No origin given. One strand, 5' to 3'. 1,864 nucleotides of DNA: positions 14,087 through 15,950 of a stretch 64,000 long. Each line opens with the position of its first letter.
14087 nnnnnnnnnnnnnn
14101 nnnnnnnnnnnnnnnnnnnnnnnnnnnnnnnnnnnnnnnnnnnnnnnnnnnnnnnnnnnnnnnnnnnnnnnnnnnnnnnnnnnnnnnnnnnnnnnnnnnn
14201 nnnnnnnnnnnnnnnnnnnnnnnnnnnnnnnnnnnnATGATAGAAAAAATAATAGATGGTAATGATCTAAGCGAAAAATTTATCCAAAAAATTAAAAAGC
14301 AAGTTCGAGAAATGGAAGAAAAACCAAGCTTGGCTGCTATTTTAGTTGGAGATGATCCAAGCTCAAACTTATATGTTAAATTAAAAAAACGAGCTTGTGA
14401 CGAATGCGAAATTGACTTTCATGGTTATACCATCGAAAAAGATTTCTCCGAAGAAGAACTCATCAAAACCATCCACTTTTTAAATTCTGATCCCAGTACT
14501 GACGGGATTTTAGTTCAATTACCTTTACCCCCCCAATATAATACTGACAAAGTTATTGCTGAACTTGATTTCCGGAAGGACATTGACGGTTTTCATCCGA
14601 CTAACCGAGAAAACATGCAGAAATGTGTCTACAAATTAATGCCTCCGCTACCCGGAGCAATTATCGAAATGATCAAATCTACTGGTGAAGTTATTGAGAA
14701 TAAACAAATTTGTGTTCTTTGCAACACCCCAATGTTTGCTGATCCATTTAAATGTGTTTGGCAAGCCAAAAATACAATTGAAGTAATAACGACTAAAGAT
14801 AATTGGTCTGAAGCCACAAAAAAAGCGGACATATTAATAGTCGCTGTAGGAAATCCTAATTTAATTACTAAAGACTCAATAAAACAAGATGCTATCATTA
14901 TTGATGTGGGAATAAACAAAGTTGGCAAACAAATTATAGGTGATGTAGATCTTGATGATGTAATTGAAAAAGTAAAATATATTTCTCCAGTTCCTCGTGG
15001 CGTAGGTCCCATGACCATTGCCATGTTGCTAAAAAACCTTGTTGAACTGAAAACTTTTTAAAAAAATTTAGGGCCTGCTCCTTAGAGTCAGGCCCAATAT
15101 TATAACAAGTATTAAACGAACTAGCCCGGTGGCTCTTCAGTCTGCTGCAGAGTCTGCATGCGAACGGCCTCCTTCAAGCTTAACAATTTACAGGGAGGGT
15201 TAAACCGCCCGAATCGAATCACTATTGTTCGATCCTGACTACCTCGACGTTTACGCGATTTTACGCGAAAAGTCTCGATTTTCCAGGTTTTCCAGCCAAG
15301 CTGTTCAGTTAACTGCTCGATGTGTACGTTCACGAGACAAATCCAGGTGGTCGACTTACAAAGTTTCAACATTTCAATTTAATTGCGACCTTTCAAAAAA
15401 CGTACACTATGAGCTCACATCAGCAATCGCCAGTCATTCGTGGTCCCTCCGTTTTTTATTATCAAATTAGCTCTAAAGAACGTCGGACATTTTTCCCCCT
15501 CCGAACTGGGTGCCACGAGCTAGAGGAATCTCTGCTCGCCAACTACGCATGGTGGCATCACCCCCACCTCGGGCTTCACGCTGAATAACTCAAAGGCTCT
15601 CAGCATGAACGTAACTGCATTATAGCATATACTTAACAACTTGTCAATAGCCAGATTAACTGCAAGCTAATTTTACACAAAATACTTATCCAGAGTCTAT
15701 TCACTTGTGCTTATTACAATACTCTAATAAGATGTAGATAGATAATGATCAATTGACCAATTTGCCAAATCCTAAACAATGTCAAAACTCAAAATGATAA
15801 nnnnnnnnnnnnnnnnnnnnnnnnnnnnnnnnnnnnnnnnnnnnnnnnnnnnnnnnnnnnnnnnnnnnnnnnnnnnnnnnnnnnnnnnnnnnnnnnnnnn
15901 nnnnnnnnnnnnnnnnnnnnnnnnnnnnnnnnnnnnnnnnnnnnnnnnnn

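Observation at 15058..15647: GC-rich ~540-nt transcript unit with consensus promoter and terminator but no ORF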

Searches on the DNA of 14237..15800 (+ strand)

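Call 4: search_rna_families(source=window, start=14900, end=15800, threshold=evalue, max_evalue=10, show_alignments=4)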
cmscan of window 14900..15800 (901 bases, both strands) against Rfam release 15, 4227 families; matches with E-value up to 10: 2.
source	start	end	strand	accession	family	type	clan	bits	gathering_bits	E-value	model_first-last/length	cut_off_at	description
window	15727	15798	+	RF00576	SNORD71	Gene; snRNA; snoRNA; HACA-box;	-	17.7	34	1.1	9-75/86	no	Small nucleolar RNA SNORD71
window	14959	15100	-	RF02561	CbSR12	Gene; sRNA;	-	15.3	195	2.9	1-148/148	no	Coxiella burnetii sRNA 12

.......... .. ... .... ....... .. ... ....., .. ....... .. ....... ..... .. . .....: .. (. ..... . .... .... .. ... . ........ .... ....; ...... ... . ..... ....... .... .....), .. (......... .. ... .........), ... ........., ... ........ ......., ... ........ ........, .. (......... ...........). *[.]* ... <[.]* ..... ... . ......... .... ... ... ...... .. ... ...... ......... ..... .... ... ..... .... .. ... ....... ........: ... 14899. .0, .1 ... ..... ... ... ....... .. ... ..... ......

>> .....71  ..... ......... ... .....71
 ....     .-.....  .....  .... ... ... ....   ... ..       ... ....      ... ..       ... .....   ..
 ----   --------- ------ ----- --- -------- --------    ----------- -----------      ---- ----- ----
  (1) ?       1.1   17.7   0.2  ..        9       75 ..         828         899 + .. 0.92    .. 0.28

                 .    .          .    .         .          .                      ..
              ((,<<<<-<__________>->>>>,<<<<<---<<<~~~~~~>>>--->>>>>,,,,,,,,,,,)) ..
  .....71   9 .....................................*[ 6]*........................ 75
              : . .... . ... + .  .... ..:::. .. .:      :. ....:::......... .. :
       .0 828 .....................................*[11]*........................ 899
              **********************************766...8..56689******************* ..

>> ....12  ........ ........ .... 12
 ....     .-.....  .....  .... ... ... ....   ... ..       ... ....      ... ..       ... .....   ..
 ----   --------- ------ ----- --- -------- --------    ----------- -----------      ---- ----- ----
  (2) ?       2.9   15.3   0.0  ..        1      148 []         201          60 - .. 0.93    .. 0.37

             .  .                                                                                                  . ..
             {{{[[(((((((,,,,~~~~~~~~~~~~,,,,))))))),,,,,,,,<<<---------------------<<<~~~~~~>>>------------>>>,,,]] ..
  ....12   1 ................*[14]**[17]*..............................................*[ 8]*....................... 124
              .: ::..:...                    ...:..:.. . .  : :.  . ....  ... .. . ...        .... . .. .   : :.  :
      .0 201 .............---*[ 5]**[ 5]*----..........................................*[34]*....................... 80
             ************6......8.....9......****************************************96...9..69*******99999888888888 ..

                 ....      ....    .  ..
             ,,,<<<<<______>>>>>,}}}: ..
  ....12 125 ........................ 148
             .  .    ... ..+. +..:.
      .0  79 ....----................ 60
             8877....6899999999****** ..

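Call 89: search_rna_families(sources=[L060, L062, L068, L053, L061, L065, L066, L008, L050, L064, L004], threshold=evalue, max_evalue=5)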
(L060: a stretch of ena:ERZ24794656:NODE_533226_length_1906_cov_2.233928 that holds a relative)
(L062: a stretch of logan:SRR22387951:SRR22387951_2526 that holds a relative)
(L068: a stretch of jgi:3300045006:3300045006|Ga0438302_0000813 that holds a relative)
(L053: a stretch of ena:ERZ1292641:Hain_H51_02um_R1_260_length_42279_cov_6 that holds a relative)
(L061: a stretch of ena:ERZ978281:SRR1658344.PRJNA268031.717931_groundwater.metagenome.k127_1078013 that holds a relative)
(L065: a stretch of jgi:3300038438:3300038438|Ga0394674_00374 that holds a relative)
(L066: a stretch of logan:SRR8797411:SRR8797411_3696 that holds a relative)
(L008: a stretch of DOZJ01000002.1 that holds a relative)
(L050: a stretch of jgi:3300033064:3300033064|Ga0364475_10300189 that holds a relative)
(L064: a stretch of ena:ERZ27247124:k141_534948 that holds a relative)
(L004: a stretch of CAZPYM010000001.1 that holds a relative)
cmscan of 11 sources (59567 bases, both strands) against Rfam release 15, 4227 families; matches with E-value up to 5: 6.
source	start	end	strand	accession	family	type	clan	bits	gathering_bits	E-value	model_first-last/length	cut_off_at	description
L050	3816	3889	-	RF02074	STnc240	Gene; sRNA;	-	28.6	55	3.7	1-77/77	no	Enterobacterial sRNA STnc240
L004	7386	7501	-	RF01770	rimP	Cis-reg; leader;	-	26.9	47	3.3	1-102/102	no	Gammaprotebacteria rimP leader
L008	9055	9181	-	RF04160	MIR868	Gene; miRNA;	-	23.7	200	2.4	1-194/194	no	MIR868 microRNA precursor family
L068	2308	2367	-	RF03872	MIR6426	Gene; miRNA;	-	23.1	96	4.6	1-84/84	no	MIR6426 microRNA precursor family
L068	2311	2364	-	RF04132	mir-4436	Gene; miRNA;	-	22.3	74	3.9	1-85/85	no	mir-4436 microRNA precursor family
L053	6560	6661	+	RF01808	MicX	Gene; sRNA;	-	20.6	75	2.9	1-194/194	no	MicX Vibrio cholerae sRNA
